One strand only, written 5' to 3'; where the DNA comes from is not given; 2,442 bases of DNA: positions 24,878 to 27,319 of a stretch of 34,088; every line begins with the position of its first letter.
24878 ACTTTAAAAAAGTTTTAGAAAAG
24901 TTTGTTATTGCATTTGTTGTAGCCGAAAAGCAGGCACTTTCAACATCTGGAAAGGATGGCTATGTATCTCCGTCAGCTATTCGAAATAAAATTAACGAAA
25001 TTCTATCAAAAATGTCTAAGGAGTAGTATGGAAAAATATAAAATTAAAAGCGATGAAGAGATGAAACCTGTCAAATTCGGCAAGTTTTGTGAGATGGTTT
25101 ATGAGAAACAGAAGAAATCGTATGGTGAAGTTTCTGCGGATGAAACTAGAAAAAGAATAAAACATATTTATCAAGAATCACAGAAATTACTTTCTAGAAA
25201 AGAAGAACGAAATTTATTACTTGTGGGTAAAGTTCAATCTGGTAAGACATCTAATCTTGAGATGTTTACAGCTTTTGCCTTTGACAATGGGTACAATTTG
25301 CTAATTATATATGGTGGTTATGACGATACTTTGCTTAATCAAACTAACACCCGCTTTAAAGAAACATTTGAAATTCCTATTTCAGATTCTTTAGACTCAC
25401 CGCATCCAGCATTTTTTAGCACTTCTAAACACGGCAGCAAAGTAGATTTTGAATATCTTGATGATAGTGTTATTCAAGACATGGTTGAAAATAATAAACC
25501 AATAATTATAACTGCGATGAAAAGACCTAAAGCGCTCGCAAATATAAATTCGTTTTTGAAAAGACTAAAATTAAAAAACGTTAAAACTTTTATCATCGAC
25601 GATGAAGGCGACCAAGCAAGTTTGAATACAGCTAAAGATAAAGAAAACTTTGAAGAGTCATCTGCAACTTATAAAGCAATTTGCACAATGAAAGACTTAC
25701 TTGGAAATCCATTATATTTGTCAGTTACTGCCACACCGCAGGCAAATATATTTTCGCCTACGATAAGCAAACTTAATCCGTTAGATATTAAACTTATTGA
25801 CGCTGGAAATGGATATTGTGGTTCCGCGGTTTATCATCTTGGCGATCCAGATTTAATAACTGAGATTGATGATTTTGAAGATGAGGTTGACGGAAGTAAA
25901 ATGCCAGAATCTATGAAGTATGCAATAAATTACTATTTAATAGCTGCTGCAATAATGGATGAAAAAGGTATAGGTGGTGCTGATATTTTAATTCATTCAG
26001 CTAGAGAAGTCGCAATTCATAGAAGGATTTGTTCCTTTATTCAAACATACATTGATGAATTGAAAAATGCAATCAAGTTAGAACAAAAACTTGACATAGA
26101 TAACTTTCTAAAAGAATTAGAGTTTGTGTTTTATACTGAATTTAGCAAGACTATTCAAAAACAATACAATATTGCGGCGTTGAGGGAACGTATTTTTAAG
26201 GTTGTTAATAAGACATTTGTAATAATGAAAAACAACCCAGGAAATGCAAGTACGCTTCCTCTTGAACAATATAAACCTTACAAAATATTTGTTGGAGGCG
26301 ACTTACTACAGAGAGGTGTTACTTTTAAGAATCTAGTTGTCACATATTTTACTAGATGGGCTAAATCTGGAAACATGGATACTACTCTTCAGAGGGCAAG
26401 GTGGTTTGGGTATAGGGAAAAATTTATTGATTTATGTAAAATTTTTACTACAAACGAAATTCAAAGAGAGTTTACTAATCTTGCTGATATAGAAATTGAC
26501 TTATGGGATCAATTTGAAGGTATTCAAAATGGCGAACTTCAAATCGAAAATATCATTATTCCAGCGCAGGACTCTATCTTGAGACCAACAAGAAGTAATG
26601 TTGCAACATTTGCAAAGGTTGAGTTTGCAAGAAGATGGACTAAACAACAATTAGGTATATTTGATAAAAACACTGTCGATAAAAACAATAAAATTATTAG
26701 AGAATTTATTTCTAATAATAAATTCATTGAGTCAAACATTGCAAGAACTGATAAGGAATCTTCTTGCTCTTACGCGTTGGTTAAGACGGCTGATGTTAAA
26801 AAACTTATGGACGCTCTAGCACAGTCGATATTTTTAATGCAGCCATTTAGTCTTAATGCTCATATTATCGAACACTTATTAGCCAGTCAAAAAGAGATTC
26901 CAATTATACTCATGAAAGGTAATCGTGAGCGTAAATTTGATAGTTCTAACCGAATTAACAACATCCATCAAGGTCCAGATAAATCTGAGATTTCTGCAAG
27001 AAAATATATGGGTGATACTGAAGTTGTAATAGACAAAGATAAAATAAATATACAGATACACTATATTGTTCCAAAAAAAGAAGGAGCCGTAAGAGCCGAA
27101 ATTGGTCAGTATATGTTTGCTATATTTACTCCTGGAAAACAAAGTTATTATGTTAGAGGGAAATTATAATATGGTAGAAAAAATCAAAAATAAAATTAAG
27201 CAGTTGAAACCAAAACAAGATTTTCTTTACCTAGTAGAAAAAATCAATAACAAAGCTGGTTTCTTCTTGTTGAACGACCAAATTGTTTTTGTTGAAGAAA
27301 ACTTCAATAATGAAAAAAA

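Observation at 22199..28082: Translationally coupled C5-methyltransferase / GHKL ATPase / Z1 NTPase / PD-(D/E)XK operon: a multi-component methylation-linked restriction-like system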

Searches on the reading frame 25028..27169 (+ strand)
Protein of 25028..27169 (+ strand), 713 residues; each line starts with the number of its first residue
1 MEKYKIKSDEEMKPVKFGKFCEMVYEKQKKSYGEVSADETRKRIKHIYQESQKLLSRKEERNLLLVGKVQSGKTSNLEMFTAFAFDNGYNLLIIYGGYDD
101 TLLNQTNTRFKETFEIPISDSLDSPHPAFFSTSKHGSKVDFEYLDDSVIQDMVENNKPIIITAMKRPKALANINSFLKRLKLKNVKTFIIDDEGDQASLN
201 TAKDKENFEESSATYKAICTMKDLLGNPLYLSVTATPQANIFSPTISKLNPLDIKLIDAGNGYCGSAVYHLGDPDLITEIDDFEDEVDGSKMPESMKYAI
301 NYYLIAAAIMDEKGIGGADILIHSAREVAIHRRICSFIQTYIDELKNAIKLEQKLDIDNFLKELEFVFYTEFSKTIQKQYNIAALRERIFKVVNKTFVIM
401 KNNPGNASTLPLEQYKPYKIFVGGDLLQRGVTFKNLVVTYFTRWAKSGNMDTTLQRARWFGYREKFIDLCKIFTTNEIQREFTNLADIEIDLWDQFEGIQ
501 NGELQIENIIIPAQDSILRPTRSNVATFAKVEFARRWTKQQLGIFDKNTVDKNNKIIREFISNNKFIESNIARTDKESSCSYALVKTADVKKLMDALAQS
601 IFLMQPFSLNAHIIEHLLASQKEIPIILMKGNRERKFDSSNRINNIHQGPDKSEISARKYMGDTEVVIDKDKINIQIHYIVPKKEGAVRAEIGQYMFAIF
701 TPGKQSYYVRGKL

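Call 4: search_protein_families(library=pfam, proteins=[window:25028-27169:+], max_evalue=0.01)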
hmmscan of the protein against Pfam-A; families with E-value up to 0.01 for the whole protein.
window:25028-27169:+ (713 aa): 1 family
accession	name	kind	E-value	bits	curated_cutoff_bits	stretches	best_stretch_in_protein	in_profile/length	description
PF10593.14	Z1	-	1.3e-42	146.4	25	1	295-511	1-219/228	Z1 domain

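Call 5: search_protein_families(library=padloc, proteins=[window:25028-27169:+], max_evalue=0.01)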
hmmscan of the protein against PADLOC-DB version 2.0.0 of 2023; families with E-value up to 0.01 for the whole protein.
window:25028-27169:+ (713 aa): 2 families
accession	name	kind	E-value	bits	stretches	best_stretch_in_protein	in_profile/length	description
PDLC03202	Helicase_II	-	7.2e-48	161.3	1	44-564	25-504/621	Type II helicase domain protein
PDLC02205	MzaC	-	1.9e-30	103.5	2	291-498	433-651/952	-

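Call 7: search_protein_families(library=ncbifam, proteins=[window:25028-27169:+], max_evalue=0.01)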
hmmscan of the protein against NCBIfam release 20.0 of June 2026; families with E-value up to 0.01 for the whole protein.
window:25028-27169:+ (713 aa): 1 family
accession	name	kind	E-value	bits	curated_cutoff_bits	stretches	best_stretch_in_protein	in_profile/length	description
NF041933.1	MzaC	equivalog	4.8e-36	124.1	1500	2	290-498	427-646/806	MZA anti-phage system associated Z1 domain-containing protein MzaC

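Call 8: search_solved_structures(query=window:25028-27169:+, max_evalue=0.01, show_alignments=1)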
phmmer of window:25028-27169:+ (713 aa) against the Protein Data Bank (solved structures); distinct sequences matched with E-value up to 0.01: 0.

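Call 30: find_encoding_contigs(protein=window:25028-27169:+, flank=10000, max_places=6)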
Protein window:25028-27169:+ (713 aa): 1 contig read that carries it; 1 place shown.
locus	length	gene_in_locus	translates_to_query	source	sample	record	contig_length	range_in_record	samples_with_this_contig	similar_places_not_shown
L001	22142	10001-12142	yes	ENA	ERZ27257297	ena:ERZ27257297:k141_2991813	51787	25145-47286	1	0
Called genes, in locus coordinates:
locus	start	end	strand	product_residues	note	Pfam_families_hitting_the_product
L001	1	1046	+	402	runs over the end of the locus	PF22025:ThiI_fer, PF02926:THUMP, PF02568:ThiI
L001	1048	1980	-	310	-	-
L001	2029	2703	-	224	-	PF05013:FGase (weak)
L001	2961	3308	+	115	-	-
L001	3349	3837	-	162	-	-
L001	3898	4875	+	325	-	PF02661:Fic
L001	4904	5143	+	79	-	-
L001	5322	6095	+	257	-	-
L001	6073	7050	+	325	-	-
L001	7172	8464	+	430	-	PF00145:DNA_methylase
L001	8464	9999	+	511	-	PF13589:HATPase_c_3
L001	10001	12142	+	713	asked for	PF10593:Z1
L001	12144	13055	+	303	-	PF14390:DUF4420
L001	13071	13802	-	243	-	PF23343:REP_ORF2-G2P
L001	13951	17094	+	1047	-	PF02384:N6_Mtase (faint), PF07669:Eco57I, PF18135:Type_ISP_C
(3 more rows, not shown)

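Call 32: find_homologous_proteins(query=window:25028-27169:+, max_evalue=1e-10)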
Query window:25028-27169:+ (713 aa): 2358 proteins with E <= 1e-10 among 8000 candidates; the best 120 are listed.
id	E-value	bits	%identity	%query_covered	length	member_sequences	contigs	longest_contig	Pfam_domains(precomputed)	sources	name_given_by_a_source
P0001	3.3e-262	890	57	100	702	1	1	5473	PF10593.15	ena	-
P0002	1.7e-259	881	57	100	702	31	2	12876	PF10593.15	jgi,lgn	-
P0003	1.1e-254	865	56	100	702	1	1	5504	PF10593.15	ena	-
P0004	9.8e-247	839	54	100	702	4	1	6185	PF10593.15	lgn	-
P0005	1.8e-197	676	47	100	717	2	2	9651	PF10593.15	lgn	-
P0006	7.9e-197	674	47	100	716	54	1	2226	PF10593.15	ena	-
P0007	3.0e-196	672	47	100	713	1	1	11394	PF10593.15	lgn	-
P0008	5.6e-196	671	48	100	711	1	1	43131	PF10593.15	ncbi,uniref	ncbi:Z1 domain-containing protein [Caproicibacter sp.]|uniref:Z1 domain-containing protein n=1 Tax=C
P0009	8.7e-196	670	47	100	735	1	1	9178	PF10593.15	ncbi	-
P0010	1.4e-195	670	47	100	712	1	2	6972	PF10593.15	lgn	-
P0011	2.0e-195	669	47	100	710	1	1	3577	PF10593.15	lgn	-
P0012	3.9e-195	668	46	100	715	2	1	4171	PF10593.15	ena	-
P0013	5.6e-195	668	47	100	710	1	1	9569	PF10593.15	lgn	-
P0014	1.1e-194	667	46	100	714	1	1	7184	PF10593.15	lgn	-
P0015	1.8e-194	666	46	100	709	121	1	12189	PF10593.15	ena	-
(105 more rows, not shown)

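Call 34: find_related_loci(query=A1, collection=genome_contigs, flank=8000)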
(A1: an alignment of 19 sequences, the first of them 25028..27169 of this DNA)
Query A1 (713 aa) in genome_contigs; peptide patterns used: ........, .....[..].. (x = any residue, [..] = any of these).
282 stretches matched a pattern; 243 encode a relative of the query (tblastn E <= 1e-3); the best 80 are kept; 80 distinct loci.
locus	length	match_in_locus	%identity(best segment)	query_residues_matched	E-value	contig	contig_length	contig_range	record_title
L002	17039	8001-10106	57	1-712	0e+0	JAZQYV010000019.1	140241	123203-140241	MAG: Candidatus Onthoplasma sp. isolate T1900045159_TC20190153.MAGScoT_cleanbin_000019 SGB_5016_k141_2775963, whole geno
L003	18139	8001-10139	48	1-713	0e+0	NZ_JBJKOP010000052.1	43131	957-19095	MAG: Caproicibacter sp. isolate Bin_3 S1Ck127_4966_flag_0_multi_184.9572_len_43131, whole genome shotgun sequence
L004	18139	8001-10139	47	1-713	0e+0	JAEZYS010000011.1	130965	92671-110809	MAG: Bacillota bacterium isolate OH_PFB_246 k127_712192, whole genome shotgun sequence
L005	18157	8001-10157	46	1-711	0e+0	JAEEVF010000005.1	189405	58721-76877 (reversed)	MAG: Acetatifactor sp. isolate Tb.RUG.447 NODE_70_length_189405_cov_7.205069, whole genome shotgun sequence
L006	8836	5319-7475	44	1-713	0e+0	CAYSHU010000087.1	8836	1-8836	MAG TPA_asm: uncultured Ruminococcus sp. isolate SRP199465_co1_571 genome assembly, contig: NODE_22901_length_8836_cov_7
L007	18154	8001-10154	45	1-711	0e+0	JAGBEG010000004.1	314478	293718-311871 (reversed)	MAG: Roseburia sp. isolate RGIG9039 Water_deer_Rectum-4__c795, whole genome shotgun sequence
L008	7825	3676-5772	46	15-711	0e+0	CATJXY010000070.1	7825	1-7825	MAG: uncultured Erysipelotrichaceae bacterium isolate iMGMC-791_1678881711 genome assembly, contig: MegahitA5_108914, wh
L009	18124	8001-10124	46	1-713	0e+0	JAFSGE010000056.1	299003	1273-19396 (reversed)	MAG: Lachnospiraceae bacterium isolate RGIG3113 Goat_Rectum-6__c754071, whole genome shotgun sequence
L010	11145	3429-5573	46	1-711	0e+0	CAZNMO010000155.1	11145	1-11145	MAG TPA_asm: uncultured Clostridiaceae bacterium isolate binchicken_co158_98 genome assembly, contig: NODE_5045_length_1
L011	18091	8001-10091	46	1-710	0e+0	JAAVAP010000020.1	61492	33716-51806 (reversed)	MAG: Treponema sp. isolate Mgla_MAG_20-bin_15 c_000000036674, whole genome shotgun sequence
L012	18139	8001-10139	44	1-711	3e-178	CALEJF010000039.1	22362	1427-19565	MAG TPA_asm: uncultured Clostridia bacterium isolate SRR6425771_bin.43_CONCOCT_v1.1_MAG genome assembly, contig: ERZ1767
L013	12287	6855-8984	43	1-710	4e-177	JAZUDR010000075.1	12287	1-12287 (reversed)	MAG: Candidatus Avigastranaerophilus sp. isolate T1900045308_TH20190078.MAGScoT_cleanbin_000020 SGB_6197_k141_1689532, w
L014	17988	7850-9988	45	1-711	0e+0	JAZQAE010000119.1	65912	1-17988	MAG: Eubacteriales bacterium isolate T1900044643_TS20190109.MAGScoT_cleanbin_000009 SGB_1301_k141_1117370, whole genome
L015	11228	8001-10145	43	1-712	2e-176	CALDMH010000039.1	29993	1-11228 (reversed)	MAG TPA_asm: uncultured Clostridia bacterium isolate SRR1747047_bin.85_CONCOCT_v1.1_MAG genome assembly, contig: ERZ8082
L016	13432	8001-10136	44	1-711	2e-176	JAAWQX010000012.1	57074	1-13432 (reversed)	MAG: Oscillospiraceae bacterium isolate ABMPRH_187_1 SL341403_scaffold_1399, whole genome shotgun sequence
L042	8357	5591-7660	42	1-699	9e-157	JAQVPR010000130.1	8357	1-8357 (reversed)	MAG: Candidatus Cloacimonadota bacterium isolate STF1_208 NODE_29275_length_8357_cov_3.568165_Sandtown_F1, whole genome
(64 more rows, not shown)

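Call 59: search_solved_structures(query=A1, max_evalue=1, show_alignments=1)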
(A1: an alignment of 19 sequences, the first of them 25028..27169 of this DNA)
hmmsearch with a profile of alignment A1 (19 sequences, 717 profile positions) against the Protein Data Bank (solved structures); distinct sequences matched with E-value up to 1: 0.

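Call 84: search_dna_similar(query=window:25028-27169:+, collection=plasmids, mode=protein, max_rows=15, max_evalue=1e-10)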
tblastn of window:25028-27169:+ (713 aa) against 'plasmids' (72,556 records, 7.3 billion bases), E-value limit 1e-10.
Records with a match: 25; places in all: 25; records where one place covers at least 80% of the query: 1.
Best place of each record, by identity: <60% 25.
By first word of the organism name: Rhizobium 3; Neisseria 2; Ensifer 2; Agrobacterium 2; Rathayibacter 1; Mucilaginibacter 1; Helicobacter 1; Hymenobacter 1; Psychrobacter 1; Pseudarthrobacter 1; and 10 more.
By predicted mobility (MOB-suite, as given by PLSDB): non-mobilizable 17; conjugative 4; mobilizable 4.
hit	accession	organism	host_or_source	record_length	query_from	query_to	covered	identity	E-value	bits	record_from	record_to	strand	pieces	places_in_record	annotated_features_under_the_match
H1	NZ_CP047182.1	Rathayibacter festucae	Androsace koso-poljanskii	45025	64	702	90%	24.8%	1e-29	134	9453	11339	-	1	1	Z1 domain-containing protein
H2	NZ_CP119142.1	Neisseria gonorrhoeae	Homo sapiens,whole organism,synovial ...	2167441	34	531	70%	26.1%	4e-23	113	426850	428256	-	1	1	none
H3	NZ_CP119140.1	Neisseria gonorrhoeae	Homo sapiens,whole organism,blood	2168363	34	531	70%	26.1%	4e-23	113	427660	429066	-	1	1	none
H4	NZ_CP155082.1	Mucilaginibacter sp. PAMB04274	Malus domestica,cell culture,leaf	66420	64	485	59%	28.7%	7e-25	119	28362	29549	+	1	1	Z1 domain-containing protein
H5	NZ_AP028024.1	Helicobacter sp. NHP21005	Felis catus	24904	64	487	59%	28.4%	7e-28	128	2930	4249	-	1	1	Z1 domain-containing protein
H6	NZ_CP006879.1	Rhizobium gallicum bv. gallicum R602sp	Phaseolus vulgaris,whole ...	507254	64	525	65%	26.0%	1e-30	137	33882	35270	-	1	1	Z1 domain-containing protein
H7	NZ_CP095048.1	Hymenobacter cellulosilyticus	single cell,air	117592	64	496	61%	27.6%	7e-33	144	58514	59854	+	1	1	Z1 domain-containing protein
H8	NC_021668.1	Psychrobacter sp. G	-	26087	57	525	66%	25.4%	2e-22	110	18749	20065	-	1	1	Z1 domain-containing protein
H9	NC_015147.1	Pseudarthrobacter phenanthrenivorans Sphe3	creosote-polluted soil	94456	58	492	61%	26.6%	1e-27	127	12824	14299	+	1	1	Z1 domain-containing protein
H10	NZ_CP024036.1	Priestia aryabhattai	single cell,enriched culture of compost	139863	64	492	60%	26.4%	1e-25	121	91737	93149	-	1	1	Z1 domain-containing protein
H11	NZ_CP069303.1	Shinella sp. PSBB067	monoisolate,Minnesota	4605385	64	473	58%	26.5%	2e-25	120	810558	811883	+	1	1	none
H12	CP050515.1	Rhizobium leguminosarum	Trifolium repens,cell culture,root ...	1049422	160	563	57%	26.8%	8e-17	93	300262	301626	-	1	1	Z1 domain-containing protein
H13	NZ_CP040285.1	Nostoc sp. C057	Phaeoceros,pure culture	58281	159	531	52%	28.9%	3e-22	110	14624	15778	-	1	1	Z1 domain-containing protein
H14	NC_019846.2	Sinorhizobium meliloti GR4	-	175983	170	598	60%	24.5%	2e-17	95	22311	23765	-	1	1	Z1 domain-containing protein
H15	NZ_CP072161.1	Rhizobium sp. B230/85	Himalayan blackberry,cell culture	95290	170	575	57%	25.5%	3e-17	94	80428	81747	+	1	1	Z1 domain-containing protein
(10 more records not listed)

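Call 85: get_annotated_region(hit=H2, flank=6000)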
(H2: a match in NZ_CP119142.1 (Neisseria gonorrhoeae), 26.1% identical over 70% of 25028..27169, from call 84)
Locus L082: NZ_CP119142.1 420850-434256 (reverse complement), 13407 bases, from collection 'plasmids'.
description: Neisseria gonorrhoeae strain 2022NG-0032 plasmid p2022NG-0032_1, complete sequence
organism: Neisseria gonorrhoeae (NCBI taxid 485)
taxonomy: Bacteria; Pseudomonadota; Betaproteobacteria; Neisseriales; Neisseriaceae; Neisseria; Neisseria gonorrhoeae
host: -; source: Homo sapiens,whole organism,synovial fluid; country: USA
typing (MOB-suite, as given by PLSDB): non-mobilizable
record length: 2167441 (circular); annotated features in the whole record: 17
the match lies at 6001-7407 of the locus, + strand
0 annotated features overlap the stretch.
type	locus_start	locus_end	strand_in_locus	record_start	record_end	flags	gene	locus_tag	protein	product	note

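Call 86: get_annotated_region(hit=H1, flank=7000)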
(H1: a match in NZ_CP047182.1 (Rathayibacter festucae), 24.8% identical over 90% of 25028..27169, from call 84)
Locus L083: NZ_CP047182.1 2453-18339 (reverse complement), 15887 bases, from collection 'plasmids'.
description: Rathayibacter festucae strain VKM Ac-2802 plasmid unnamed2, complete sequence
organism: Rathayibacter festucae (NCBI taxid 110937)
taxonomy: Bacteria; Actinomycetota; Actinomycetes; Micrococcales; Microbacteriaceae; Rathayibacter; Rathayibacter festucae
host: -; source: Androsace koso-poljanskii; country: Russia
typing (MOB-suite, as given by PLSDB): non-mobilizable
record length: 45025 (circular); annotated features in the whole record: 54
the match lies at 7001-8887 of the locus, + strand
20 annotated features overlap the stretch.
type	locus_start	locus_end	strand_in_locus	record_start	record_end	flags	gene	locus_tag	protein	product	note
CDS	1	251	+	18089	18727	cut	-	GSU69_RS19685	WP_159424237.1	DUF4232 domain-containing protein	-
CDS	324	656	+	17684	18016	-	-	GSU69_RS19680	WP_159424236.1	hypothetical protein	-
CDS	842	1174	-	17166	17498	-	-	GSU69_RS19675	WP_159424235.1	hypothetical protein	-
CDS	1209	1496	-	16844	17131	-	-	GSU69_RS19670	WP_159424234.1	hypothetical protein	-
CDS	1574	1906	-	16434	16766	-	-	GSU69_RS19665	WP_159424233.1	hypothetical protein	-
CDS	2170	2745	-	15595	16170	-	-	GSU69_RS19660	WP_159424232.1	CHAP domain-containing protein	-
CDS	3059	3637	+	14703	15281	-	-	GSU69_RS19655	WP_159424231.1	recombinase family protein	GO:0006310 - DNA recombination [Evidence IEA]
CDS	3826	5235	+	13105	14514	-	dcm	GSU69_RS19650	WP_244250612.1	DNA (cytosine-5-)-methyltransferase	GO:0006304 - DNA modification [Evidence IEA]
CDS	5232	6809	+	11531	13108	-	-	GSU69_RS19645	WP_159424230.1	ATP-binding protein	-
CDS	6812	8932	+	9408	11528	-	-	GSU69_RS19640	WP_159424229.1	Z1 domain-containing protein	-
CDS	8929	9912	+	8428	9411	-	-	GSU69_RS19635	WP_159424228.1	PD-(D/E)XK motif protein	-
CDS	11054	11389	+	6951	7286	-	-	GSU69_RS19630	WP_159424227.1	Lsr2 family protein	-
CDS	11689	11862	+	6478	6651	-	-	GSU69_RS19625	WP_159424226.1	hypothetical protein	-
CDS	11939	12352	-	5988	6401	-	-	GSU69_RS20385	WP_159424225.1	hypothetical protein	-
CDS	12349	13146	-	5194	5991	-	-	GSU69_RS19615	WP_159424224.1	ParA family protein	-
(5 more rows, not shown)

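Call 90: search_protein_families(library=pfam, proteins=[L082:3821-4945:+, L082:4942-5979:+, L082:5980-7869:+, L083:5232-6809:+, L083:8929-9912:+], max_evalue=0.001)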
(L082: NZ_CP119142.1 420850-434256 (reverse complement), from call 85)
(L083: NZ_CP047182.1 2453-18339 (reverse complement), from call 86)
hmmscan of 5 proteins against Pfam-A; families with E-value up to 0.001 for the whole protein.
L082:3821-4945:+ (374 aa): 1 family
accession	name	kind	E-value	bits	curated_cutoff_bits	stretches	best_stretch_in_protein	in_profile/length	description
PF00145.23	DNA_methylase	-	6.5e-81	272.7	22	1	17-337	2-322/324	C-5 cytosine-specific DNA methylase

L082:4942-5979:+ (345 aa): 2 families
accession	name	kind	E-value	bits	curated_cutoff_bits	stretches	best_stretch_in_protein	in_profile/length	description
PF09565.16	RE_NgoFVII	-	3.1e-46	157.1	23.8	1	17-169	2-161/162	NgoFVII restriction endonuclease N-terminal PLD domain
PF20731.2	RE_NgoFVII_C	-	6.3e-46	156.1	23.8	1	198-331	2-130/131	NgoFVII C-terminal B3-like DNA-binding domain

L082:5980-7869:+ (629 aa): 1 family
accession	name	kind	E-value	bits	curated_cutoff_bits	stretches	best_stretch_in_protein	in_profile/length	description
PF10593.14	Z1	-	1.1e-25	91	25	1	257-446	3-202/228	Z1 domain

L083:5232-6809:+ (525 aa): 1 family
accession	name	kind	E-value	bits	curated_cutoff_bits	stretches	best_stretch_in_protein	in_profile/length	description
PF13589.12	HATPase_c_3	-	5.8e-17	62.4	25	1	25-149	1-118/137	Histidine kinase-, DNA gyrase B-, and HSP90-like ATPase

L083:8929-9912:+ (327 aa): 1 family
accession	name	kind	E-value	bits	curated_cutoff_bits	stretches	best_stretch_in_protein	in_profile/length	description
PF14390.12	DUF4420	-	1.3e-20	74.3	27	1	37-314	25-304/306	Putative PD-(D/E)XK family member, (DUF4420)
